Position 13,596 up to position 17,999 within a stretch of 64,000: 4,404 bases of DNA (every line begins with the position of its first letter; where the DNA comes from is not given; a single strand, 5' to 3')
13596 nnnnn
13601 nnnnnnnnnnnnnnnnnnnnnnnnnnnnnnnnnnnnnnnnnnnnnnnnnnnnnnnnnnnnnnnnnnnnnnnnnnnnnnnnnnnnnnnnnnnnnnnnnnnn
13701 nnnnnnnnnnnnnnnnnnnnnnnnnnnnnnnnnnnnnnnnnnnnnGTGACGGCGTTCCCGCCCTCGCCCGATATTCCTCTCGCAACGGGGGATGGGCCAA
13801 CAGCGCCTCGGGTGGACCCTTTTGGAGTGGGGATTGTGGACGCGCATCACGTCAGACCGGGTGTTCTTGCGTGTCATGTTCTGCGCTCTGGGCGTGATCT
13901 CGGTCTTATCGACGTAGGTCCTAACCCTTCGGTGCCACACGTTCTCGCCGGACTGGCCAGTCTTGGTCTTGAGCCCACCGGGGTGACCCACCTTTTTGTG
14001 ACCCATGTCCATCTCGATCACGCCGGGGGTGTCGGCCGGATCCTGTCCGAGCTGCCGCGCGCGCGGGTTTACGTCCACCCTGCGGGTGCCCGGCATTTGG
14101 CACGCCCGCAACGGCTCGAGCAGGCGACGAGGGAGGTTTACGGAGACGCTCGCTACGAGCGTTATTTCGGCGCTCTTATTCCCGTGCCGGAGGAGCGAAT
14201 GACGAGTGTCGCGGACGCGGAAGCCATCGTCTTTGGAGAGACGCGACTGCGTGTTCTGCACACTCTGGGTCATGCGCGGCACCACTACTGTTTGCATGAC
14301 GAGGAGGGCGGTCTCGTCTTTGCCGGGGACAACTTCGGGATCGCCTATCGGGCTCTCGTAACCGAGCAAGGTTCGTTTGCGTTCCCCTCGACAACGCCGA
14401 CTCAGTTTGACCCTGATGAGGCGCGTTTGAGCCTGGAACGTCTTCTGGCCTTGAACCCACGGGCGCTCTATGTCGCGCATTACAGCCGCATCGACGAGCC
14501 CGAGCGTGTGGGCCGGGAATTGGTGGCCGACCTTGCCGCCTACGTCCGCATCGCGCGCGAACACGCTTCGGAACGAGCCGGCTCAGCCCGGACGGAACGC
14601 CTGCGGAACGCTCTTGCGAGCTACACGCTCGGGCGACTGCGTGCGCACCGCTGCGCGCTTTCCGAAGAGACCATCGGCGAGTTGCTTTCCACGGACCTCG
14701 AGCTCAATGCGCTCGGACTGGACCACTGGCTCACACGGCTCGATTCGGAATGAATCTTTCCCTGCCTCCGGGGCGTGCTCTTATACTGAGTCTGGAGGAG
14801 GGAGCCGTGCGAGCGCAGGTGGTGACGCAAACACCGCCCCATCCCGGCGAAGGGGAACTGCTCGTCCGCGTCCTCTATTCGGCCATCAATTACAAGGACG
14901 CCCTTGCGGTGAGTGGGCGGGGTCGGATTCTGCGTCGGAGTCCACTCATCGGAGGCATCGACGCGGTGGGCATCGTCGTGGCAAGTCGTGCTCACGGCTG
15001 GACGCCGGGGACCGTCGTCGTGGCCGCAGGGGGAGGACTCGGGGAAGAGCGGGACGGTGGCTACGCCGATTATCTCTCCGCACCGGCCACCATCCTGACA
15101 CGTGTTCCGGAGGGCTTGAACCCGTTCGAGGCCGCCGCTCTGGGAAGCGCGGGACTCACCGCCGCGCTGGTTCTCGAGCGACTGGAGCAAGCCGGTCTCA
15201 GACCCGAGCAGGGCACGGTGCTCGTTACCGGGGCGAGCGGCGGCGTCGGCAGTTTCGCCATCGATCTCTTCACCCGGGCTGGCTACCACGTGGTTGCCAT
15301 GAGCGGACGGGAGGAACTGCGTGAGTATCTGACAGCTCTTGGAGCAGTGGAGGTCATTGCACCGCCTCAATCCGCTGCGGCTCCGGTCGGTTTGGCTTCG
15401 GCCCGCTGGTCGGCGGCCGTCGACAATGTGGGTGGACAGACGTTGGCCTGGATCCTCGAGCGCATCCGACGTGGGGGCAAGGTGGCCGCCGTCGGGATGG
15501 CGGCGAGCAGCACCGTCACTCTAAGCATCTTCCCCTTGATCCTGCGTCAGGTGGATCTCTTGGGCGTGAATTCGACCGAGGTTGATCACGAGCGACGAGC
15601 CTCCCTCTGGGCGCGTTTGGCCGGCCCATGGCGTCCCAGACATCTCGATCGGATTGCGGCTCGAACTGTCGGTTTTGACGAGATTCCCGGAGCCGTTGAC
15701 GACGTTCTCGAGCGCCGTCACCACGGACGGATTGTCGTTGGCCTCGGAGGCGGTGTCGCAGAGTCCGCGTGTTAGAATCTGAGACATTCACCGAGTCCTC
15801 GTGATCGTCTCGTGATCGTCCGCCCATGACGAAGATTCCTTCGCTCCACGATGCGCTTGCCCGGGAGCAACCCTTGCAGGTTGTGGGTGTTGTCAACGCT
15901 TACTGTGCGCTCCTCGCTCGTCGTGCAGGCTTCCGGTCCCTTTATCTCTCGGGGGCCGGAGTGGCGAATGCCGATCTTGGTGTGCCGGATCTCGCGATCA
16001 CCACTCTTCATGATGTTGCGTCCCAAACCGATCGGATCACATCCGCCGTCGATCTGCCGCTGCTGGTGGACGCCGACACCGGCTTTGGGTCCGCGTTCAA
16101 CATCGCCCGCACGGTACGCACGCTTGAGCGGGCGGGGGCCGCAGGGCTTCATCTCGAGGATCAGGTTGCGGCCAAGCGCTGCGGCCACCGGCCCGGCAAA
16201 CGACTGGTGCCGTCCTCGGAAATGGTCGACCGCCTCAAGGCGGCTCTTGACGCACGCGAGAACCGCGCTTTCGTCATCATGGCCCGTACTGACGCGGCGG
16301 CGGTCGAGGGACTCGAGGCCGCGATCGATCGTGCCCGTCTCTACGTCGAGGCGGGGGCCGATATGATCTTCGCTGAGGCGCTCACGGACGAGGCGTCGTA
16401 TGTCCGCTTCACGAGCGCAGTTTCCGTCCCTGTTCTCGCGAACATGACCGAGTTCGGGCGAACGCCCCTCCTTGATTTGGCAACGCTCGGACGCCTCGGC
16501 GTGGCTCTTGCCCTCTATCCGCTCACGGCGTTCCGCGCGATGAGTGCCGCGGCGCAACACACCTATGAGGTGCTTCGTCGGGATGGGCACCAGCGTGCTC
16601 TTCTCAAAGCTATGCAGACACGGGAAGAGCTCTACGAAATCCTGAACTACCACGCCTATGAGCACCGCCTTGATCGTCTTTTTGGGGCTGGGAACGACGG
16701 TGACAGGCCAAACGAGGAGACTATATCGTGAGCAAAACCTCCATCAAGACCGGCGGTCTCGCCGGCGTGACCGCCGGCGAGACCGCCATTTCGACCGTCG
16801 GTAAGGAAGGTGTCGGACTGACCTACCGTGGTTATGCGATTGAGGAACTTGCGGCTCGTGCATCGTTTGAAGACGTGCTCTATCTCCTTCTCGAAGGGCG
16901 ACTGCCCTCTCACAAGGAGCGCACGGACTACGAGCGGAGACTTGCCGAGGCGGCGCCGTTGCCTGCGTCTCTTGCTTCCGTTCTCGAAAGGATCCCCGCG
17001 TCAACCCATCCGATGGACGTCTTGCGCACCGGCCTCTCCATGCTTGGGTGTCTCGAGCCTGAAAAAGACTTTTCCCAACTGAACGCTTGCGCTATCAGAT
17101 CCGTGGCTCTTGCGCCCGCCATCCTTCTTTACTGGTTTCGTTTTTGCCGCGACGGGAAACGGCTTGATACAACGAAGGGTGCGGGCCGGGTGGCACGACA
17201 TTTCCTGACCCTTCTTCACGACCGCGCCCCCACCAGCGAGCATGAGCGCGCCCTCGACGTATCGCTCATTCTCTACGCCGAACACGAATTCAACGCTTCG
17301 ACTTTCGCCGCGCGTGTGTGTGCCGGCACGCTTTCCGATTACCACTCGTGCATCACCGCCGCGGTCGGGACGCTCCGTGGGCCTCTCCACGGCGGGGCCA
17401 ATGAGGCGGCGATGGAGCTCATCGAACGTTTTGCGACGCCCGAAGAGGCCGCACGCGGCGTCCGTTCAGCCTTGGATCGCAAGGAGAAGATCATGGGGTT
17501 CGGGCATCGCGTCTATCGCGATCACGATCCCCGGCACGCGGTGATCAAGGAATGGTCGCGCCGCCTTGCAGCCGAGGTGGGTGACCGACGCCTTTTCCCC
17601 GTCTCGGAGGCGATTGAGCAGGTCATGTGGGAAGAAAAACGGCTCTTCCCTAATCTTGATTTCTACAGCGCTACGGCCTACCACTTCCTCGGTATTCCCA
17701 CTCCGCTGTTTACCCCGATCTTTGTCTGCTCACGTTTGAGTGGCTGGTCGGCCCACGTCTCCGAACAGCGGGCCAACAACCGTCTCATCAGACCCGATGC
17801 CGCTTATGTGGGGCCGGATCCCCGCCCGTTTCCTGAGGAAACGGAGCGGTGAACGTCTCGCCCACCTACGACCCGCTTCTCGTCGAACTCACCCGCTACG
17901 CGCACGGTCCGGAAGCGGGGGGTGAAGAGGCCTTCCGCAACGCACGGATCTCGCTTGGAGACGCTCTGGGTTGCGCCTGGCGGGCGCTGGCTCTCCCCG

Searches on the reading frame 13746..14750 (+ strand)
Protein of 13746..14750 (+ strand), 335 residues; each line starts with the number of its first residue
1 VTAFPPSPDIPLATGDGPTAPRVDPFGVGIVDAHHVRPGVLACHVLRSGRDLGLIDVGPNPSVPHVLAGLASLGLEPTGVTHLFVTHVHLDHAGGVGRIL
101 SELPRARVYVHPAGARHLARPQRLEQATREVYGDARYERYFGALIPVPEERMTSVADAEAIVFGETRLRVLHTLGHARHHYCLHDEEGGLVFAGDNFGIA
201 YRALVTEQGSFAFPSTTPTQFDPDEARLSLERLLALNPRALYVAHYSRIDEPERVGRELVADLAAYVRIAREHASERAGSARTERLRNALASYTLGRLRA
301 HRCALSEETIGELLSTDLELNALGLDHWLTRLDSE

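Call 3: search_protein_families(library=pfam, proteins=[window:13746-14750:+], max_evalue=0.1)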
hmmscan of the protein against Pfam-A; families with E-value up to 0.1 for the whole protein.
window:13746-14750:+ (335 aa): 4 families
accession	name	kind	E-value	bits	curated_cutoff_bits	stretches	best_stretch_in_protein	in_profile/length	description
PF00753.33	Lactamase_B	-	8.2e-23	81.8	22.7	1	42-245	7-196/196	Metallo-beta-lactamase superfamily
PF12706.13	Lactamase_B_2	-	2.3e-05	24.6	27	1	74-173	25-108/200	Beta-lactamase superfamily domain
PF19583.5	ODP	-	0.00054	20.3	27.2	1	46-199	8-139/194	ODP family beta lactamase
PF23023.1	Anti-Pycsar_Apyc1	-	0.058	13.3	50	0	69-98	43-72/250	Anti-Pycsar protein Apyc1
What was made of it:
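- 13746..14753 (+): MBL-fold metallo-hydrolase; its start overlaps the mnmG stop by 4 nt and its stop overlaps the acuI-like start by 4 nt. Pfam Lactamase_B 82 bits (call 3).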

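Call 50: search_protein_families(library=ncbifam, proteins=[window:13746-14750:+], max_evalue=0.01)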
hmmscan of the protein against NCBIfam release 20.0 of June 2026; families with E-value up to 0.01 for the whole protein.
window:13746-14750:+ (335 aa): 35 families (the best 25 are shown)
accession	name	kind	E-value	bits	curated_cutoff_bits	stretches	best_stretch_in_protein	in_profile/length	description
NF033105.1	bla_subclass_B3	equivalog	2.1e-13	50.1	240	1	40-177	22-147/257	subclass B3 metallo-beta-lactamase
NF012229.1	bla_class_B_core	domain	8.5e-11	42.2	100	1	39-178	16-131/139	metallo-beta-lactamase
TIGR03413.1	GSH_gloB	equivalog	2.2e-09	37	200.8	2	79-112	43-75/248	hydroxyacylglutathione hydrolase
NF000456.2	blaMSI-1_fam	exception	3.1e-09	36.5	550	1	24-190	32-188/289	MSI-1 family subclass B3 metallo-beta-lactamase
NF053820.1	MBLfold_Strvi7410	exception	7.9e-08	32.1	525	1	42-127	25-111/343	Strvi_7410 family MBL fold metallo-hydrolase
NF047979.1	lactonase_AidB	equivalog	2.2e-07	30.4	360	1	42-197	52-207/271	AidB family quorum-quenching N-acyl homoserine lactonase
NF041137.2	B3_blaSPR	exception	3.6e-06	26.6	550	1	40-176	61-184/296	SPR family subclass B3 metallo-beta-lactamase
NF047896.1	blaMIM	exception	5.2e-06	26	640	1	45-99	74-128/306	MIM family subclass B3 metallo-beta-lactamase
NF000427.2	blaCAU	exception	9.9e-06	25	500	1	41-121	26-106/262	CAU/MBL1b family subclass B3 metallo-beta-lactamase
NF040470.1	blaEAM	exception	1.6e-05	24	660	1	53-177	93-207/318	EAM family subclass B3 metallo-beta-lactamase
NF047925.1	pyridox_lacton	equivalog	6.3e-05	22.9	325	1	66-184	75-193/268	4-pyridoxolactonase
NF047893.1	blaSAM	exception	8.3e-05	22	550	1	51-178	74-190/295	SAM family subclass B3 metallo-beta-lactamase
NF040644.1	blaPAM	exception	0.0001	21.5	615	1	53-178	69-181/287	PAM family subclass B3 metallo-beta-lactamase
NF000469.2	CAR_gen_B3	exception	0.00015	20.9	500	1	53-117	86-149/311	CAR family subclass B3 metallo-beta-lactamase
NF000405.1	HARLDQ_not_B3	exception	0.00016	21.3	350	1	35-127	34-125/267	HARLDQ motif MBL-fold protein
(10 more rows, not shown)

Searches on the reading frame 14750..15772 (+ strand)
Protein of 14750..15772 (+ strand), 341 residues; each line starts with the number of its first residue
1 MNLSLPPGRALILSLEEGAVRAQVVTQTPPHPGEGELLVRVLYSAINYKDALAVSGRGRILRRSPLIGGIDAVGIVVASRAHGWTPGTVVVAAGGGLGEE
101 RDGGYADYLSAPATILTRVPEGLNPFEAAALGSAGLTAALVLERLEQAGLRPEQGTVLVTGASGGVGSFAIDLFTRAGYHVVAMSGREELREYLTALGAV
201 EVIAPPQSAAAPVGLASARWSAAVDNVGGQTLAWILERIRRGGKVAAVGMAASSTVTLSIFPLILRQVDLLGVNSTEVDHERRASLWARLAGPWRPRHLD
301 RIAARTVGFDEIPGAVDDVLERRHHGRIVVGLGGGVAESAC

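Call 3: search_protein_families(library=pfam, proteins=[window:14750-15772:+], max_evalue=0.1)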
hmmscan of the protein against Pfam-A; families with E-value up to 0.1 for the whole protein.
window:14750-15772:+ (341 aa): 10 families
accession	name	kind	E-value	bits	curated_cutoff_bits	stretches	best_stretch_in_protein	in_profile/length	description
PF00107.32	ADH_zinc_N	-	3.1e-14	53.5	31.8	1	165-279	1-117/129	Zinc-binding dehydrogenase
PF08240.17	ADH_N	-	1.4e-10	41.7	23.5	1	33-121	1-104/104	Alcohol dehydrogenase GroES-like domain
PF13602.12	ADH_zinc_N_2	-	0.00025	22.4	27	1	197-330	1-134/134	Zinc-binding dehydrogenase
PF16884.10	ADH_N_2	-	0.00074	19.8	31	1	23-95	19-93/108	N-terminal domain of oxidoreductase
PF00106.31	adh_short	-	0.0012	18.8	26.6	1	156-199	2-46/195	short chain dehydrogenase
PF00208.27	ELFV_dehydrog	-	0.0045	17.2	23.4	1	139-186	15-63/241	Glutamate/Leucine/Phenylalanine/Valine dehydrogenase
PF01370.27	Epimerase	-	0.019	14.8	20.9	1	157-187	1-31/240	NAD dependent epimerase/dehydratase family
PF05368.20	NmrA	-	0.051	13.6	27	1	154-185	2-33/298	NmrA-like family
PF18646.6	DUF5632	-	0.052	14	25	0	71-99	30-58/81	Family of unknown function (DUF5632)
PF16363.11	GDP_Man_Dehyd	-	0.067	13.1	27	0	158-190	1-33/332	GDP-mannose 4,6 dehydratase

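Call 50: search_protein_families(library=ncbifam, proteins=[window:14750-15772:+], max_evalue=0.01)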
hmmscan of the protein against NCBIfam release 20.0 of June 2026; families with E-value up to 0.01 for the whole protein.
window:14750-15772:+ (341 aa): 35 families (the best 25 are shown)
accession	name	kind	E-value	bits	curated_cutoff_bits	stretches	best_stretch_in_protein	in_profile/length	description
TIGR02823.1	oxido_YhdH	subfamily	9.2e-103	343.5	297.25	1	10-331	2-323/324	acrylyl-CoA reductase family protein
NF051456.1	acrylyl_AcuI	equivalog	8e-82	274.6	440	1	10-331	3-323/325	acrylyl-CoA reductase (NADPH)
NF010344.0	PRK13771.1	subfamily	2.6e-29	102.3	349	2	97-331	110-332/334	putative alcohol dehydrogenase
TIGR02824.1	quinone_pig3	subfamily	4e-27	95.1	296.8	1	19-329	12-322/325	putative NAD(P)H quinone oxidoreductase, PIG3 family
NF041172.1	AcrlCoa_red_Thmprot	equivalog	1.1e-25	90.3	500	2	96-330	109-332/334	acryloyl-CoA reductase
TIGR02817.1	adh_fam_1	subfamily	9.3e-17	61.4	284.05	1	26-246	21-244/336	zinc-binding alcohol dehydrogenase family protein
NF041183.1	Pks2_ls1_myc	equivalog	6.9e-14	49.7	2400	1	31-201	1429-1592/2086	sulfolipid-1 biosynthesis phthioceranic/hydroxyphthioceranic acid synthase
TIGR01751.1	crot-CoA-red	equivalog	7e-14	51.3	378.55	1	99-204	136-240/398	crotonyl-CoA carboxylase/reductase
NF006940.0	PRK09422.1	equivalog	1e-09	37.8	344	1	100-273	112-283/338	alcohol dehydrogenase AdhP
TIGR03989.1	Rxyl_3153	subfamily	5.1e-09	35.8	440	1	104-321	140-360/370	NDMA-dependent alcohol dehydrogenase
TIGR02822.1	adh_fam_2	subfamily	7.3e-09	35.1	283.5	1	98-275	114-280/329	zinc-binding alcohol dehydrogenase family protein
NF047908.1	AldhRedAhr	equivalog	9.6e-09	34.6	470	1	100-272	117-282/335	NADPH-dependent aldehyde reductase Ahr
TIGR02825.1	B4_12hDH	equivalog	5.5e-08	32.6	579.85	1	34-252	33-242/327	leukotriene B4 12-hydroxydehydrogenase/15-oxo-prostaglandin 13-reductase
NF058644.1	CurcmRedCuraProt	equivalog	1.1e-07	31.2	440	1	25-253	21-244/336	NADPH-dependent curcumin/dihydrocurcumin reductase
NF003808.0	PRK05396.1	equivalog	1.8e-07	30.4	380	1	93-275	109-288/341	L-threonine 3-dehydrogenase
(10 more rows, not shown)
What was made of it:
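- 14750..15775 (+): YhdH/AcuI-family acrylyl-CoA reductase; the predicted direct source of propionyl-CoA for the operon. The AcuI equivalog NF051456 scores 275 bits, below its 440 cutoff (call 50).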

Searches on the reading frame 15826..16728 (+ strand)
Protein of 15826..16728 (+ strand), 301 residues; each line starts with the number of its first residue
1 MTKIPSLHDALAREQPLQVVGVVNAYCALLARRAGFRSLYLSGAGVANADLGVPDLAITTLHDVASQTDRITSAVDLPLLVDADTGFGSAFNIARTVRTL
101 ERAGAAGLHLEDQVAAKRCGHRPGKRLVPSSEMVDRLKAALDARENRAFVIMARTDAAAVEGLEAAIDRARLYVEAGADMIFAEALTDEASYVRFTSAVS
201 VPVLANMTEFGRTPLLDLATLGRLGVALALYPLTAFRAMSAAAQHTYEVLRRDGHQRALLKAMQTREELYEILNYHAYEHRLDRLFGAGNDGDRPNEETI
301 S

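Call 3: search_protein_families(library=pfam, proteins=[window:15826-16728:+], max_evalue=0.1)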
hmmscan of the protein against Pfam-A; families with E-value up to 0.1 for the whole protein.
window:15826-16728:+ (301 aa): 4 families
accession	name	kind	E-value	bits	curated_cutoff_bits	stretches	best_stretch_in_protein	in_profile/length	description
PF13714.12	PEP_mutase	-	1.5e-44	152.8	31.5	1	11-248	4-237/240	Phosphoenolpyruvate phosphomutase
PF00463.27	ICL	-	8.2e-16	58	26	1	68-177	139-253/526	Isocitrate lyase family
PF02548.21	Pantoate_transf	-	0.0028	17.6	28.7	0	98-206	29-136/259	Ketopantoate hydroxymethyltransferase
PF20226.3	DUF6585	-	0.053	13.3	27.7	1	240-292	119-171/249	Family of unknown function (DUF6585)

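Call 4: search_protein_families(library=ncbifam, proteins=[window:15826-16728:+], max_evalue=0.1)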
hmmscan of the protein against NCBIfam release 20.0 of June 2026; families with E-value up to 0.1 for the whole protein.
window:15826-16728:+ (301 aa): 10 families
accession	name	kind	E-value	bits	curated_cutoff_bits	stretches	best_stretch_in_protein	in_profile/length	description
NF008455.0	PRK11320.1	equivalog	5.3e-138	459.2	353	1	7-288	11-292/295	methylisocitrate lyase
TIGR02317.1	prpB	equivalog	4e-123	410.2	354.4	1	7-286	5-283/285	methylisocitrate lyase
TIGR02319.1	CPEP_Pphonmut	equivalog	2.6e-61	207.4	420.05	1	17-276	18-280/294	carboxyvinyl-carboxyphosphonate phosphorylmutase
TIGR02320.1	PEP_mutase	equivalog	6.4e-30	104.1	319.55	1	8-273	2-280/284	phosphoenolpyruvate mutase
TIGR02321.1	Pphn_pyruv_hyd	equivalog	5.3e-29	101.2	374.4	1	1-271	1-274/290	phosphonopyruvate hydrolase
NF011645.0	PRK15063.1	equivalog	2.5e-21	76.1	562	1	75-169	146-243/430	isocitrate lyase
TIGR01346.1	isocit_lyase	equivalog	4.8e-19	68.2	275.9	1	76-177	148-254/527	isocitrate lyase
NF005074.0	PRK06498.1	equivalog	6.8e-10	38.1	446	1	63-159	166-265/531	isocitrate lyase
NF001452.0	PRK00311.1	subfamily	0.0037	16.6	272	0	128-206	61-139/267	3-methyl-2-oxobutanoate hydroxymethyltransferase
NF008371.0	PRK11170.1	equivalog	0.039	12.8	483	1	34-142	53-164/382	N-acetylglucosamine-6-phosphate deacetylase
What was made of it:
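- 15826..16731 (+): prpB, 2-methylisocitrate lyase. NF008455 459 bits (cutoff 353) and TIGR02317 410 bits (cutoff 354) (call 4).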

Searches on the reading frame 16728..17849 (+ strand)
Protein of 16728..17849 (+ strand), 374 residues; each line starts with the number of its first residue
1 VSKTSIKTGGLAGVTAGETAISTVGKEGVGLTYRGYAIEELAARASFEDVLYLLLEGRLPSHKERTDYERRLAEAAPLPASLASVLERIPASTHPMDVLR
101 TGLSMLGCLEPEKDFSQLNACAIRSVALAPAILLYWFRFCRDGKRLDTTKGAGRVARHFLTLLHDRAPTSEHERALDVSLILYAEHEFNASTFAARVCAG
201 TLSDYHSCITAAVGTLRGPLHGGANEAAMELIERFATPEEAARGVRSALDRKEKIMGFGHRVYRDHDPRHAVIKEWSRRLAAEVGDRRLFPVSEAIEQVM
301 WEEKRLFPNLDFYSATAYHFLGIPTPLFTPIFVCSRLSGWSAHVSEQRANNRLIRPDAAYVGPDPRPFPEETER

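Call 3: search_protein_families(library=pfam, proteins=[window:16728-17849:+], max_evalue=0.1)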
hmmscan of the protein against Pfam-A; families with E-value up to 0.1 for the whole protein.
window:16728-17849:+ (374 aa): 1 family
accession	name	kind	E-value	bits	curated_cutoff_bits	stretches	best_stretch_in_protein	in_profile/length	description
PF00285.26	Citrate_synt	-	5e-123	411.1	27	1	10-356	1-356/357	Citrate synthase, C-terminal domain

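Call 4: search_protein_families(library=ncbifam, proteins=[window:16728-17849:+], max_evalue=0.1)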
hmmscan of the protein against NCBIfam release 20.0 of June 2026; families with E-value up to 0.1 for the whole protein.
window:16728-17849:+ (374 aa): 21 families
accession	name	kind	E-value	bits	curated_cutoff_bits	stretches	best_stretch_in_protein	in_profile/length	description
NF009006.1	PRK12351.1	equivalog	2.9e-165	549.2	550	1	5-370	4-372/376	bifunctional 2-methylcitrate synthase/citrate synthase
TIGR01800.1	cit_synth_II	subfamily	1.2e-139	465.2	421.3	1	10-368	2-362/368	2-methylcitrate synthase/citrate synthase II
NF010636.0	PRK14033.1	equivalog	1.5e-116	389.3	479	1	4-369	7-373/376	bifunctional 2-methylcitrate synthase/citrate synthase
NF010637.0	PRK14034.1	equivalog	2.7e-106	355.7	594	1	8-368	4-365/372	citrate synthase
NF010638.0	PRK14035.1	equivalog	2.1e-103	346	572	1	7-364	4-362/372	citrate synthase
NF041301.1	Cit_synth_Halo_CitZ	equivalog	8e-97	324.6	550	1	9-370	7-375/379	citrate synthase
NF009004.0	PRK12349.1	equivalog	1.2e-95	320.5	508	1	8-364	8-367/372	citrate synthase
NF010639.0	PRK14036.1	equivalog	5e-92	308.5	502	1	9-374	8-378/379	citrate synthase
NF041157.1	Cit_synThplmales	equivalog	1.8e-87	293.9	590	1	10-370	7-372/377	citrate synthase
NF009005.0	PRK12350.1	subfamily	4.5e-77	259.7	332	1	9-367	6-354/366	citrate synthase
NF010640.0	PRK14037.1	subfamily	1e-75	255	504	1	10-368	7-371/377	citrate synthase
NF004126.0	PRK05614.1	equivalog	2e-70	237.4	505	1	15-373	53-429/430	citrate synthase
TIGR01798.1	cit_synth_I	equivalog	2.2e-58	197.9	485.15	1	13-366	38-410/412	citrate synthase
NF010635.0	PRK14032.1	subfamily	5.8e-56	189.9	426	1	30-361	68-436/448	citrate synthase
NF007128.0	PRK09569.1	subfamily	7.6e-33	113.8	344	1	8-356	39-419/437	citrate (Si)-synthase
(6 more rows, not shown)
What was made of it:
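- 16728..17852 (+): prpC, 2-methylcitrate synthase; 4-nt overlaps with prpB and prpD. TIGR01800 465 bits (cutoff 421); NF009006 549.2 bits, just under its 550 cutoff (call 4).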
